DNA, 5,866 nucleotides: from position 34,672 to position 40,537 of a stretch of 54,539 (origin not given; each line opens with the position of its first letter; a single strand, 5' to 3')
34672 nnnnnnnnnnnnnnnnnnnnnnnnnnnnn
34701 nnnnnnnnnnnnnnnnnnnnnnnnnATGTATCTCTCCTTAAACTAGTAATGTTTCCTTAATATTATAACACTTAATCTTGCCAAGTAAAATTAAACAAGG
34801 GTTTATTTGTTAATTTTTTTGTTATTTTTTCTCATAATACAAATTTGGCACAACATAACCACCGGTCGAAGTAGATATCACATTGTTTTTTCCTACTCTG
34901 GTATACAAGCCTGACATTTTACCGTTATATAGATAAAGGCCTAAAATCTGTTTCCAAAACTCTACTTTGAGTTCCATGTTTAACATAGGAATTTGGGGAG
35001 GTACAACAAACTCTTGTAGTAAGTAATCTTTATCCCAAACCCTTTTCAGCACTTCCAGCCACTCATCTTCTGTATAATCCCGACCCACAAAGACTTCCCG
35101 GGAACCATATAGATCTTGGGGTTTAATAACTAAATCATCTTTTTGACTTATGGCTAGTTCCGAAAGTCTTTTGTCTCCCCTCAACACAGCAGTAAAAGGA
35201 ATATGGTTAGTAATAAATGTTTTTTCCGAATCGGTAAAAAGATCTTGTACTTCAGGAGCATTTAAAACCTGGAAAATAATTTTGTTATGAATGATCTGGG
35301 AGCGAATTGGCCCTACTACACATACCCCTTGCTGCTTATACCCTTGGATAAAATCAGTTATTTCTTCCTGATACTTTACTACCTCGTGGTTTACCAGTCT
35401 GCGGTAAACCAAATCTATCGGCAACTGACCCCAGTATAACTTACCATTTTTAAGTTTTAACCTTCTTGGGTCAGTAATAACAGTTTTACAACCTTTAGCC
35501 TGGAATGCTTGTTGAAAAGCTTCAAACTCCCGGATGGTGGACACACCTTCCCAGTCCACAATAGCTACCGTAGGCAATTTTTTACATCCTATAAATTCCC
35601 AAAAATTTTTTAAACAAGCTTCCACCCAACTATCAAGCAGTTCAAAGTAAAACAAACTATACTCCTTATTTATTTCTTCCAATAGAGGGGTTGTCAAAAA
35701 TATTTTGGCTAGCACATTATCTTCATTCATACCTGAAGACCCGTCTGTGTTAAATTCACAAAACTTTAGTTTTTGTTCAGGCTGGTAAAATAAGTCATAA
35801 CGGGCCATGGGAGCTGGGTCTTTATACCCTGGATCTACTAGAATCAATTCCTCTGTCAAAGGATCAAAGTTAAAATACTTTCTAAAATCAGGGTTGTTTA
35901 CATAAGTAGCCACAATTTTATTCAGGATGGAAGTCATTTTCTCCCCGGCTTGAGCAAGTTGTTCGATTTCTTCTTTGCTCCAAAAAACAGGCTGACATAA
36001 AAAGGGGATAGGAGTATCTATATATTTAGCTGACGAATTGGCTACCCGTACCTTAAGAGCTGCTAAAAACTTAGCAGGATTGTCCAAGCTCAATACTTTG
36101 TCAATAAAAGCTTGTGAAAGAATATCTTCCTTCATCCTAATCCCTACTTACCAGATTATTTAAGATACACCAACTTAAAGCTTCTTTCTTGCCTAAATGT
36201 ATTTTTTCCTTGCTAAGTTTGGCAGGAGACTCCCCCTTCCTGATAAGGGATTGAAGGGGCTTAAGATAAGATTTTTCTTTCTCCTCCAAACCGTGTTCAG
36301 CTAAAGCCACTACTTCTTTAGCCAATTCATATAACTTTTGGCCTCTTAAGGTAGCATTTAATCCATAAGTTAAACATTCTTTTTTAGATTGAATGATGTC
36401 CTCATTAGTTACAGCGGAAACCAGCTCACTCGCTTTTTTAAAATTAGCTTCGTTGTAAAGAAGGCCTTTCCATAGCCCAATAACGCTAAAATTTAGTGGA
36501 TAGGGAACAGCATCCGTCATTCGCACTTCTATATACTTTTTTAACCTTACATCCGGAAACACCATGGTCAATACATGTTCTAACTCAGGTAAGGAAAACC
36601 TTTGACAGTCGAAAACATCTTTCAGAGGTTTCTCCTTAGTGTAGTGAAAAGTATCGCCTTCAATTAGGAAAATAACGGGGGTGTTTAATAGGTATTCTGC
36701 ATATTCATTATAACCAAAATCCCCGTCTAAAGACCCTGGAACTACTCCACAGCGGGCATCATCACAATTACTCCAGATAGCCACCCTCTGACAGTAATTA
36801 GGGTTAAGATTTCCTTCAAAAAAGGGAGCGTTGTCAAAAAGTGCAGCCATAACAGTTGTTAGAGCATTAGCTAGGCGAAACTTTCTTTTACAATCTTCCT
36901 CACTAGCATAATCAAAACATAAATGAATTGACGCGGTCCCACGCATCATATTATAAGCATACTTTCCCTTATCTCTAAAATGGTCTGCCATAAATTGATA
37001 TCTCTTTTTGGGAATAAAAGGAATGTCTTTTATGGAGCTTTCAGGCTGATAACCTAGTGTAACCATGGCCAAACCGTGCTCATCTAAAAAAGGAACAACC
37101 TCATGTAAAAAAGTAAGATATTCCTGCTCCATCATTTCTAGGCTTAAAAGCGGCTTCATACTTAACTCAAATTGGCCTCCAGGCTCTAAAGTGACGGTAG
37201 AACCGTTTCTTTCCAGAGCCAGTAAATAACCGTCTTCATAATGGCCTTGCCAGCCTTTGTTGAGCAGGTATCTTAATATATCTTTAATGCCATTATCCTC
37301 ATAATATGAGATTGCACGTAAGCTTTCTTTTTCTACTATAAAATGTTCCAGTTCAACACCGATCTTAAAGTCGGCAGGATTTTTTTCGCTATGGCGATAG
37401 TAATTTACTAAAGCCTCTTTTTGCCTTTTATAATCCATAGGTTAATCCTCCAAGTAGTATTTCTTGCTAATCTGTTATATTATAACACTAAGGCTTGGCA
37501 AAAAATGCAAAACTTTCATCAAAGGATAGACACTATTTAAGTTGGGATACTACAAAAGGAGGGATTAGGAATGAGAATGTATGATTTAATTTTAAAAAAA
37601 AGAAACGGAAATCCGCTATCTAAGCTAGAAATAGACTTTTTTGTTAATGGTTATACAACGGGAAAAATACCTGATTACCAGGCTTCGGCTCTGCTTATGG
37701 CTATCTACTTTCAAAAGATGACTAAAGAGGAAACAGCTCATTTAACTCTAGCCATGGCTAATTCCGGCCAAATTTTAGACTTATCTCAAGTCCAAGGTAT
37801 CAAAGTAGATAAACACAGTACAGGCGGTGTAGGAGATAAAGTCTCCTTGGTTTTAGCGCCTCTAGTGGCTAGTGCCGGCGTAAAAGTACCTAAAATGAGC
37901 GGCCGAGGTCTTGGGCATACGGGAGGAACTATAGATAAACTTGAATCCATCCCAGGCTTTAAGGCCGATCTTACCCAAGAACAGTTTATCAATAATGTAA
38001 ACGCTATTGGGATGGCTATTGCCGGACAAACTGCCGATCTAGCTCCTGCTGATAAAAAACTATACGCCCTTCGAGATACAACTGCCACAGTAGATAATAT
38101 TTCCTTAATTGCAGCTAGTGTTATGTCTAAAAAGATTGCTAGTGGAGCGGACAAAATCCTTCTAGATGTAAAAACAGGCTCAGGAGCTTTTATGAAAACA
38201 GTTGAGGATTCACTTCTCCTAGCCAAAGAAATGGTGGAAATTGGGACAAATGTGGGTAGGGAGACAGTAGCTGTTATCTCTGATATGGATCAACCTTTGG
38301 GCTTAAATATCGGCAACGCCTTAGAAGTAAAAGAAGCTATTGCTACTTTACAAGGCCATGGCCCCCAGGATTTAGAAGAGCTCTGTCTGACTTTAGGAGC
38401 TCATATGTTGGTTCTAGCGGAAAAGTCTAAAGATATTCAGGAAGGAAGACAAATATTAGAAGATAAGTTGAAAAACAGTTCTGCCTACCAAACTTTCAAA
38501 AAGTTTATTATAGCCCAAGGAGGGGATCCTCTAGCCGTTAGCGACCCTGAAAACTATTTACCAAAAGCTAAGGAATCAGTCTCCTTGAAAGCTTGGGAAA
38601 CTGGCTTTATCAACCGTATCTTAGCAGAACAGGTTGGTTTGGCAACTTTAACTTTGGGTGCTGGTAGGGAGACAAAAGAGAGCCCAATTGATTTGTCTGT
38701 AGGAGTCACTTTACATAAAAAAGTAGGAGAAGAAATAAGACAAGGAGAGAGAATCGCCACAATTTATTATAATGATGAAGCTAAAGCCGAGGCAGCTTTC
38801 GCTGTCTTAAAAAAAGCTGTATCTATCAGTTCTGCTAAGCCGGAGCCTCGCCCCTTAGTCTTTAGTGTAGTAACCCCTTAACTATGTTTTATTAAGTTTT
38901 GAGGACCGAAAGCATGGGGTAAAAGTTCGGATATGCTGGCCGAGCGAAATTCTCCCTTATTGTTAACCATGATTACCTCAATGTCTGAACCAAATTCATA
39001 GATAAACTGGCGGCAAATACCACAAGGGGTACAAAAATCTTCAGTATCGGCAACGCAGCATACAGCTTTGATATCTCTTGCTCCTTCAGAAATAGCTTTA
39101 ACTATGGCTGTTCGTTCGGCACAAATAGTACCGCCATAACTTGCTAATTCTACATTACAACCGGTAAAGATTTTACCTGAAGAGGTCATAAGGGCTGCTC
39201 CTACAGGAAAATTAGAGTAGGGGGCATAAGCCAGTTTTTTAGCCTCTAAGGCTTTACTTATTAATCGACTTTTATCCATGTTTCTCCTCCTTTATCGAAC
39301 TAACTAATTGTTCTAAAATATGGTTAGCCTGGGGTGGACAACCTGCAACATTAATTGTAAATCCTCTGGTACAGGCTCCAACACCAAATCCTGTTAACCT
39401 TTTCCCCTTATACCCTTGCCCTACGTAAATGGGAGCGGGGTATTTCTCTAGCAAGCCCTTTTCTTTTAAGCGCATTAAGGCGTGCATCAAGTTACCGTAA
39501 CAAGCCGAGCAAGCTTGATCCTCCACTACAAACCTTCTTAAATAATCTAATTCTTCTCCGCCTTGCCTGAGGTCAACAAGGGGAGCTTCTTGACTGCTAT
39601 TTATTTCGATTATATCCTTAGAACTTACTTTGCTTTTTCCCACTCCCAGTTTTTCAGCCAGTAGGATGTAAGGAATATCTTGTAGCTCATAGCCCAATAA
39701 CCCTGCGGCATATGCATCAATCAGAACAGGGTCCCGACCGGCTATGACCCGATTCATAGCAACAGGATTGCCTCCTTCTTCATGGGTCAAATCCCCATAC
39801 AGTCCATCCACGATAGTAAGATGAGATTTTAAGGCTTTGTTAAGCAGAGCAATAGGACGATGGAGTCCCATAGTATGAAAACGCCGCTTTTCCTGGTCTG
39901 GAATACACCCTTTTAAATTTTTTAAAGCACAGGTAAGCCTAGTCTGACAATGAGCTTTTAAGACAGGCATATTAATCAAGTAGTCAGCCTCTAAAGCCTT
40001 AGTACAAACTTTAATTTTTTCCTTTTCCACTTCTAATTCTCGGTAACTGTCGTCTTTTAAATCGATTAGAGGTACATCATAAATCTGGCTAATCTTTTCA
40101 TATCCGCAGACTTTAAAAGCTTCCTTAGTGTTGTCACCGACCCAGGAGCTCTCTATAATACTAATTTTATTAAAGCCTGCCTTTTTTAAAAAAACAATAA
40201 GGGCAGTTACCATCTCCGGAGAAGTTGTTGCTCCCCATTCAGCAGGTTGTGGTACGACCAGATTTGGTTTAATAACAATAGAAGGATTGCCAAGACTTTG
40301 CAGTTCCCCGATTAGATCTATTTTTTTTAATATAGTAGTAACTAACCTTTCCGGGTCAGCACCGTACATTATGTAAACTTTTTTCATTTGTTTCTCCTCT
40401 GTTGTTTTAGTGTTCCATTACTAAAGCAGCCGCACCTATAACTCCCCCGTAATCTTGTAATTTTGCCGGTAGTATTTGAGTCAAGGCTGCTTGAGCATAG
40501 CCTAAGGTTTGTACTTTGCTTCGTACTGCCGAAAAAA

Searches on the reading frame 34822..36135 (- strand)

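Call 58: search_protein_families(library=pfam, proteins=[window:34822-36135:-], max_evalue=0.00001)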
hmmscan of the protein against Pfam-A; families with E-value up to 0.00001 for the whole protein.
window:34822-36135:- (437 aa): 2 families
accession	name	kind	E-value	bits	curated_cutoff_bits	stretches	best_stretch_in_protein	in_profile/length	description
PF03738.19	GSP_synth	-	3.6e-09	36.7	29.3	1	53-291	31-260/371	Glutathionylspermidine synthase preATP-grasp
PF14403.11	CP_ATPgrasp_2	-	5.1e-06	26.1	32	1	206-403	158-357/374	Circularly permuted ATP-grasp type 2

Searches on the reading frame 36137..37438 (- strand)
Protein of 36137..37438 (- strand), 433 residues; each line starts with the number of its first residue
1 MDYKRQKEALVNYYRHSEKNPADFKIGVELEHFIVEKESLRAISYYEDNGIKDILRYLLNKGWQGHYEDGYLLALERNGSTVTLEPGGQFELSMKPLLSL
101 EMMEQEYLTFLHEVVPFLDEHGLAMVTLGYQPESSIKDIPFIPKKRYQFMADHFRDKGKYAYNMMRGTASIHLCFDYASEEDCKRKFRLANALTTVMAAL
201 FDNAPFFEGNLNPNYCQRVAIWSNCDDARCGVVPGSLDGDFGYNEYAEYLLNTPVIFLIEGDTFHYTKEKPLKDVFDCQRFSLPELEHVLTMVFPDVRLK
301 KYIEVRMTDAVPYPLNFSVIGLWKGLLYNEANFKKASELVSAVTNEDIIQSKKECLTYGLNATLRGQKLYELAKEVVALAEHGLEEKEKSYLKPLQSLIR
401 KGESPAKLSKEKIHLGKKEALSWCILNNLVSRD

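Call 59: search_protein_families(library=pfam, proteins=[window:36137-37438:-], max_evalue=0.00001)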
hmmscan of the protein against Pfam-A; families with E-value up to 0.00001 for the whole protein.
window:36137-37438:- (433 aa): 1 family
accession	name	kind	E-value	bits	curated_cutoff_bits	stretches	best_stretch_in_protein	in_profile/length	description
PF04107.18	GCS2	-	3.8e-40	138.5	21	1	47-313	5-260/291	Glutamate-cysteine ligase family 2(GCS2)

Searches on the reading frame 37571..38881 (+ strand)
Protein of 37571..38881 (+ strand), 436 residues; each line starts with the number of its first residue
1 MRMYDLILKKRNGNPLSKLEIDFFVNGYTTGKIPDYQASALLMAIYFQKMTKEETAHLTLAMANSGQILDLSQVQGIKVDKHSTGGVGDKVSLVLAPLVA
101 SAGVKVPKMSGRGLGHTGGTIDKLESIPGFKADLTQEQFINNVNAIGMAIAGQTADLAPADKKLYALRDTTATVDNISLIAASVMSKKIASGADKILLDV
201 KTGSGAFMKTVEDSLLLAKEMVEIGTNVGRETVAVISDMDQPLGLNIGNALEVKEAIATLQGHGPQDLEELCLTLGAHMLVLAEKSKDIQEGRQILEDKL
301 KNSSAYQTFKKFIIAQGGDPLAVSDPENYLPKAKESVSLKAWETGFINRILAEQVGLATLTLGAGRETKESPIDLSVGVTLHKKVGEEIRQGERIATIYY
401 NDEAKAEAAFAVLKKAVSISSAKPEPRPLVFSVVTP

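Call 59: search_protein_families(library=pfam, proteins=[window:37571-38881:+], max_evalue=0.00001)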
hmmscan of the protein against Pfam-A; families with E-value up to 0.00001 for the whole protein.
window:37571-38881:+ (436 aa): 3 families
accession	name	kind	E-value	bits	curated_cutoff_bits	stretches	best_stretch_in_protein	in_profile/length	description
PF00591.27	Glycos_transf_3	-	7.4e-47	160.5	27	1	77-305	3-252/253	Glycosyl transferase family, a/b domain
PF07831.19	PYNP_C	-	5.6e-24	84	27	1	346-420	1-75/75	Pyrimidine nucleoside phosphorylase C-terminal domain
PF02885.22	Glycos_trans_3N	-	1.1e-21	76.8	26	1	5-66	2-63/63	Glycosyl transferase family, helical bundle domain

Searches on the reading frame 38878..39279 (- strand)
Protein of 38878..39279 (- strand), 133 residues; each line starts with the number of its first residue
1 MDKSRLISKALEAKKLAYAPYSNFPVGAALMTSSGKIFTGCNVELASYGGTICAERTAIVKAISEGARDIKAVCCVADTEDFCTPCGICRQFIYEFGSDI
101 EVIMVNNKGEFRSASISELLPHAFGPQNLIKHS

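Call 59: search_protein_families(library=pfam, proteins=[window:38878-39279:-], max_evalue=0.00001)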
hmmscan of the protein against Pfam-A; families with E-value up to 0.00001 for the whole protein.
window:38878-39279:- (133 aa): 2 families
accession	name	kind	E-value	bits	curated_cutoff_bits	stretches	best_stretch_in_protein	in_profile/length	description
PF00383.29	dCMP_cyt_deam_1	-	1.2e-21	76.9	25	1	3-98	4-95/102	Cytidine and deoxycytidylate deaminase zinc-binding region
PF08211.18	dCMP_cyt_deam_2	-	2.7e-13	50.7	25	1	4-72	42-112/130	Cytidine and deoxycytidylate deaminase zinc-binding region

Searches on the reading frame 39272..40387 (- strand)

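Call 58: search_protein_families(library=pfam, proteins=[window:39272-40387:-], max_evalue=0.00001)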
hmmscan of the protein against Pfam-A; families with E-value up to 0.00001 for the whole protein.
window:39272-40387:- (371 aa): 1 family
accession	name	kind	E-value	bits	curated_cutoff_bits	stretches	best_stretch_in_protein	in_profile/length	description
PF04015.17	DUF362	-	3.6e-55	187.6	24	1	37-228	1-199/200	Domain of unknown function (DUF362)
